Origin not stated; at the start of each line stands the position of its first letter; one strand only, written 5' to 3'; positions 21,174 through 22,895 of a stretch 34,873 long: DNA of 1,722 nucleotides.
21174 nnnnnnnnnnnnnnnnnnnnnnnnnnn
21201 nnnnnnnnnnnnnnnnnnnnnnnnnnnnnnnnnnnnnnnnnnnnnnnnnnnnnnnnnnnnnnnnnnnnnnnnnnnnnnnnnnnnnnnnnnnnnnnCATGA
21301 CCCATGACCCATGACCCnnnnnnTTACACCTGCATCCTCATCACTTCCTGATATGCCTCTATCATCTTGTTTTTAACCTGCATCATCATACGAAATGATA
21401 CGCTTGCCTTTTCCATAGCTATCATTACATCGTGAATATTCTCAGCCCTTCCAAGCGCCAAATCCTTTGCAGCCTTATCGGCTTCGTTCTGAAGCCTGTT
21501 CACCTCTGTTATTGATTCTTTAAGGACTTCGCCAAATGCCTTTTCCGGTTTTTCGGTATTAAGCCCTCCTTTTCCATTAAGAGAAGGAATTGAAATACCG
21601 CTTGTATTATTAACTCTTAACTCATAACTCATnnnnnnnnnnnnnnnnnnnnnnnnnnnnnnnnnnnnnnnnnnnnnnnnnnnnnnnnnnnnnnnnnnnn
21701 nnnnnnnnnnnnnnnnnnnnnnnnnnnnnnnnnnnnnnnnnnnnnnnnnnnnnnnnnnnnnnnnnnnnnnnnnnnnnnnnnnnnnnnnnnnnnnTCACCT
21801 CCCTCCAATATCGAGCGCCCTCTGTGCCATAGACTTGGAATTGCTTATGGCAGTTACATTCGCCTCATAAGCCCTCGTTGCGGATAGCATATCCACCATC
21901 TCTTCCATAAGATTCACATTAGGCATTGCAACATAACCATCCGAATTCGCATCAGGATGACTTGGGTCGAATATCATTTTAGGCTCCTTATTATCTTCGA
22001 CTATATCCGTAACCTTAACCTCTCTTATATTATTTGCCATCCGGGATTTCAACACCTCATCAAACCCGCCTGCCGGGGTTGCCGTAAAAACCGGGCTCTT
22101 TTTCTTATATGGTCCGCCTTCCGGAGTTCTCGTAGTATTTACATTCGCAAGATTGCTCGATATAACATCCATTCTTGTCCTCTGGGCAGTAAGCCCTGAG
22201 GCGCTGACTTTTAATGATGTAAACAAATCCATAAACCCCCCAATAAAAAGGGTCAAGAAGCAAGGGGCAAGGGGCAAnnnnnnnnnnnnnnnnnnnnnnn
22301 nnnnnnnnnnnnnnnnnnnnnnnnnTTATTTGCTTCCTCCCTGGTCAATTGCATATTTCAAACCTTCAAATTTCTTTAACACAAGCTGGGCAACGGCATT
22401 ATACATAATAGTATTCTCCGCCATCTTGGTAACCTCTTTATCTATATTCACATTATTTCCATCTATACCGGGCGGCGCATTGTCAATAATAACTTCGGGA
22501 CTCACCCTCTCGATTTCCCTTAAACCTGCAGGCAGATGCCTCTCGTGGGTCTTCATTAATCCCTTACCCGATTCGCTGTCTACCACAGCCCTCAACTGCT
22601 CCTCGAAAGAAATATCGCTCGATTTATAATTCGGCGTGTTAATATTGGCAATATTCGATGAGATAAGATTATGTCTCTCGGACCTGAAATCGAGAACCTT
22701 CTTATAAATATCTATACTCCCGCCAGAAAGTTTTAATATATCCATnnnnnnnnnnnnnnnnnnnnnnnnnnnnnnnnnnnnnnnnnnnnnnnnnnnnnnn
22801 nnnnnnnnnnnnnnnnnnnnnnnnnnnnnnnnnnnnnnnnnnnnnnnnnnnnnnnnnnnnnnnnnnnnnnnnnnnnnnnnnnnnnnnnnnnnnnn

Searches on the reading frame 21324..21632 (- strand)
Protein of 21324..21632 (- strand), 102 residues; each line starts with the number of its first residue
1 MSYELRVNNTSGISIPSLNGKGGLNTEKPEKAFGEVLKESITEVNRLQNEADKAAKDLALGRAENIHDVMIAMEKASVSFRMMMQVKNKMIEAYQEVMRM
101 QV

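Call 12: search_protein_families(library=pfam, proteins=[window:21324-21632:-])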
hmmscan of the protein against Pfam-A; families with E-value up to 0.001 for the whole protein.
window:21324-21632:- (102 aa): 1 family
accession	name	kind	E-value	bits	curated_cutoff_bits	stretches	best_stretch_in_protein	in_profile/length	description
PF02049.23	FliE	-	2.5e-31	108.1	22.4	1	25-102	12-89/89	Flagellar hook-basal body complex protein FliE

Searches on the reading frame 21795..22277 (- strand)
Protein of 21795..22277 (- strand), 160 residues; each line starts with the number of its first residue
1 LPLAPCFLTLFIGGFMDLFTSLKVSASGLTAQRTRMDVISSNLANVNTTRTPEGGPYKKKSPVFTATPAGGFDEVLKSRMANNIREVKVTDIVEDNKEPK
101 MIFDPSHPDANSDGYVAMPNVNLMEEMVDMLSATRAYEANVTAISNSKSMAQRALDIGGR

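Call 12: search_protein_families(library=pfam, proteins=[window:21795-22277:-])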
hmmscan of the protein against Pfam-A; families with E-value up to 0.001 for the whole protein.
window:21795-22277:- (160 aa): 2 families
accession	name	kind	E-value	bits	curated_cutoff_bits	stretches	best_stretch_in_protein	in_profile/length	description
PF06429.18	Flg_bbr_C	-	2.1e-15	56.4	23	1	113-156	2-45/46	Flagellar basal body rod FlgEFG protein C-terminal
PF00460.25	Flg_bb_rod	-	2.1e-10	40.8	20.7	1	22-50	1-29/31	Flagella basal body rod protein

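Call 32: find_homologous_proteins(query=window:21798-22232:-, max_evalue=1e-30)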
Query seq(145 aa) (145 aa): 6783 proteins with E <= 1e-30 among 8000 candidates; the best 120 are listed.
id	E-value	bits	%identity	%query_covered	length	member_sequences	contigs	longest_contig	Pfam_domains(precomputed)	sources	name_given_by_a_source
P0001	3.3e-87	307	100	100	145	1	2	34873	PF06429.19,PF00460.26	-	-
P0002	2.3e-82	292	94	100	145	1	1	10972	PF06429.19,PF00460.26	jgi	jgi:flagellar basal-body rod protein FlgC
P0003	5.0e-82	291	93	100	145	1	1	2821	PF06429.19,PF00460.26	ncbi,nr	ncbi:MAG: flagellar basal body rod protein FlgC [Nitrospinae bacterium]|nr:flagellar basal body rod 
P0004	6.6e-80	284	90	100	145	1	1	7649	PF06429.19,PF00460.26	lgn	-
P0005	4.5e-74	265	86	100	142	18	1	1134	PF06429.19,PF00460.26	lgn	-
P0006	5.0e-70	252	79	100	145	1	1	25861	PF06429.19,PF00460.26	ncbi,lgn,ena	ncbi:MAG: flagellar basal body rod protein FlgC [Nitrospinota bacterium]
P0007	6.9e-70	251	79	100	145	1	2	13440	PF06429.19,PF00460.26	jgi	jgi:flagellar basal-body rod protein FlgC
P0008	7.7e-70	251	79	100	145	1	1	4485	PF06429.19,PF00460.26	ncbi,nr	ncbi:MAG: flagellar basal body rod protein FlgC [Nitrospinae bacterium]|nr:flagellar basal body rod 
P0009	3.6e-69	249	79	100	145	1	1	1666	PF06429.19,PF00460.26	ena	-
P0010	5.3e-55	203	66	99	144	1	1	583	PF06429.19,PF00460.26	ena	-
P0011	1.6e-54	202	66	99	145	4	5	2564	PF06429.19,PF00460.26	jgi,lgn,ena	-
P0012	7.7e-54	199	62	99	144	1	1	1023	PF06429.19,PF00460.26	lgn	-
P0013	3.7e-53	197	60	99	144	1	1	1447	PF06429.19,PF00460.26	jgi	-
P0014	5.6e-53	197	62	99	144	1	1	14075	PF06429.19,PF00460.26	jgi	jgi:flagellar basal-body rod protein FlgC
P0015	7.6e-53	196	61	99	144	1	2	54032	PF06429.19,PF00460.26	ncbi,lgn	-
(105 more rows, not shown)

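Call 33: find_encoding_contigs(protein=P0002, flank=2500, max_places=3)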
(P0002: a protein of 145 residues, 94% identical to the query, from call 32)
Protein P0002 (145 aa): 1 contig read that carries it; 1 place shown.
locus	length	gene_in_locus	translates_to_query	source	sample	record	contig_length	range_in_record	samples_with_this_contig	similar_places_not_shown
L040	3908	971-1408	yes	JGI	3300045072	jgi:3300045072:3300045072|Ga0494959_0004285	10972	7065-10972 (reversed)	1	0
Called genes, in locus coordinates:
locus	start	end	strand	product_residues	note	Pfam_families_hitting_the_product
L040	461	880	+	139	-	PF00460:Flg_bb_rod (weak)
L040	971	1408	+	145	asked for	PF00460:Flg_bb_rod, PF06429:Flg_bbr_C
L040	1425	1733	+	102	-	PF02049:FliE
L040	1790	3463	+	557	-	PF01514:YscJ_FliF, PF08345:YscJ_FliF_C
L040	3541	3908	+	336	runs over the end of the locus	PF03448:MgtE_N (faint), PF14842:FliG_N, PF14841:FliG_M, PF14842:FliG_N (weak), PF01706:FliG_C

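Call 34: find_encoding_contigs(protein=P0004, flank=2500, max_places=3)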
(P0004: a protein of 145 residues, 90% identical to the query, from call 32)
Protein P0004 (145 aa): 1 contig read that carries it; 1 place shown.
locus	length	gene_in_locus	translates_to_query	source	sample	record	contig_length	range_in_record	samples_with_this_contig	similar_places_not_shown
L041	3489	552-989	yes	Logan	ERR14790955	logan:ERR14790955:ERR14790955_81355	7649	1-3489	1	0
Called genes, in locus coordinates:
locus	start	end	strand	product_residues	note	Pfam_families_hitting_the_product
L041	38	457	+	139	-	PF00460:Flg_bb_rod (weak)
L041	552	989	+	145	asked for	PF00460:Flg_bb_rod, PF06429:Flg_bbr_C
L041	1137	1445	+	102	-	PF02049:FliE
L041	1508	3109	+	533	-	PF01514:YscJ_FliF, PF08345:YscJ_FliF_C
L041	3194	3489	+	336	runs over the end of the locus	PF03448:MgtE_N (faint), PF14842:FliG_N, PF14841:FliG_M, PF14842:FliG_N, PF01706:FliG_C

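Call 35: find_encoding_contigs(protein=P0006, flank=2500, max_places=3)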
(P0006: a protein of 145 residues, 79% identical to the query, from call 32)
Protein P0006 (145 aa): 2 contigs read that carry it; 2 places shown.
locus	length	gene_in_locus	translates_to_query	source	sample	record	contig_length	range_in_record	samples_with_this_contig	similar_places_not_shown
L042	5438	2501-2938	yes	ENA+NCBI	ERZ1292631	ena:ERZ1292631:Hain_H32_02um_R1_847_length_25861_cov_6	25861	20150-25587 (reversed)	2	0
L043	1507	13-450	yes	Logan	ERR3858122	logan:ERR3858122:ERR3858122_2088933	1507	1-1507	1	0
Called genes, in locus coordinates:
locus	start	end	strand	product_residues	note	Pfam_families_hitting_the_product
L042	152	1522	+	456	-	PF00072:Response_reg, PF00158:Sigma54_activat, PF14532:Sigma54_activ_2, PF00004:AAA (weak), PF07724:AAA_2 (weak), PF07728:AAA_5, PF25601:AAA_lid_14, PF02954:HTH_8, +1 more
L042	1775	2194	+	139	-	PF00460:Flg_bb_rod (weak)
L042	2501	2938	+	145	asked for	PF00460:Flg_bb_rod, PF06429:Flg_bbr_C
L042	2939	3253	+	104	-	PF02049:FliE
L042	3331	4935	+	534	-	PF01514:YscJ_FliF, PF08345:YscJ_FliF_C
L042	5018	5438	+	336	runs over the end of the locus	PF03448:MgtE_N (faint), PF14842:FliG_N, PF14841:FliG_M, PF14842:FliG_N, PF01706:FliG_C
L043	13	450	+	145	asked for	PF00460:Flg_bb_rod, PF06429:Flg_bbr_C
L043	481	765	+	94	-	PF02049:FliE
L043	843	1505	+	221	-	?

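Call 36: find_encoding_contigs(protein=P0007, flank=2500, max_places=3)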
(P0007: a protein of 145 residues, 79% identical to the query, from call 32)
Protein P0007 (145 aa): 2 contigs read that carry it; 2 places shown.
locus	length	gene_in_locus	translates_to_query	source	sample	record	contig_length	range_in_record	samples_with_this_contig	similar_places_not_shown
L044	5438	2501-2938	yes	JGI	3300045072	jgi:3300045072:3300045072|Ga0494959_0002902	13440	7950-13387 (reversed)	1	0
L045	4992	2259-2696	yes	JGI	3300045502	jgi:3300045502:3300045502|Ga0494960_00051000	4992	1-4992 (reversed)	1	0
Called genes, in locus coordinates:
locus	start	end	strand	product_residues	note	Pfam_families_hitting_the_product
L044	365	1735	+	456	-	PF00072:Response_reg, PF00158:Sigma54_activat, PF14532:Sigma54_activ_2, PF00004:AAA (weak), PF07724:AAA_2 (weak), PF07728:AAA_5, PF25601:AAA_lid_14, PF02954:HTH_8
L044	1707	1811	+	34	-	-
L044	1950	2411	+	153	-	PF00460:Flg_bb_rod (weak)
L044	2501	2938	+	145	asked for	PF00460:Flg_bb_rod, PF06429:Flg_bbr_C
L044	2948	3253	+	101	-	PF02049:FliE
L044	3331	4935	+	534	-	PF01514:YscJ_FliF, PF08345:YscJ_FliF_C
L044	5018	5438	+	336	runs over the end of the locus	PF03448:MgtE_N (faint), PF14842:FliG_N, PF14841:FliG_M, PF14842:FliG_N, PF01706:FliG_C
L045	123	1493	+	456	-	PF00072:Response_reg, PF00158:Sigma54_activat, PF14532:Sigma54_activ_2, PF00004:AAA (weak), PF07724:AAA_2 (weak), PF07728:AAA_5, PF25601:AAA_lid_14, PF02954:HTH_8, +1 more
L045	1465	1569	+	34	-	-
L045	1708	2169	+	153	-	PF00460:Flg_bb_rod (weak)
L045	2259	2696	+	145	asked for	PF00460:Flg_bb_rod, PF06429:Flg_bbr_C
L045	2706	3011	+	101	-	PF02049:FliE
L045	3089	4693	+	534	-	PF01514:YscJ_FliF, PF08345:YscJ_FliF_C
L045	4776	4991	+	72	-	?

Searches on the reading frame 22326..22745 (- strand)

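Call 12: search_protein_families(library=pfam, proteins=[window:22326-22745:-])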
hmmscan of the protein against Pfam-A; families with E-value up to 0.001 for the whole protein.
window:22326-22745:- (139 aa): 1 family
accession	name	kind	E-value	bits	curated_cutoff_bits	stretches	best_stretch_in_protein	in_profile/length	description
PF00460.25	Flg_bb_rod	-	5.7e-06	26.6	20.7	1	26-41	16-31/31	Flagella basal body rod protein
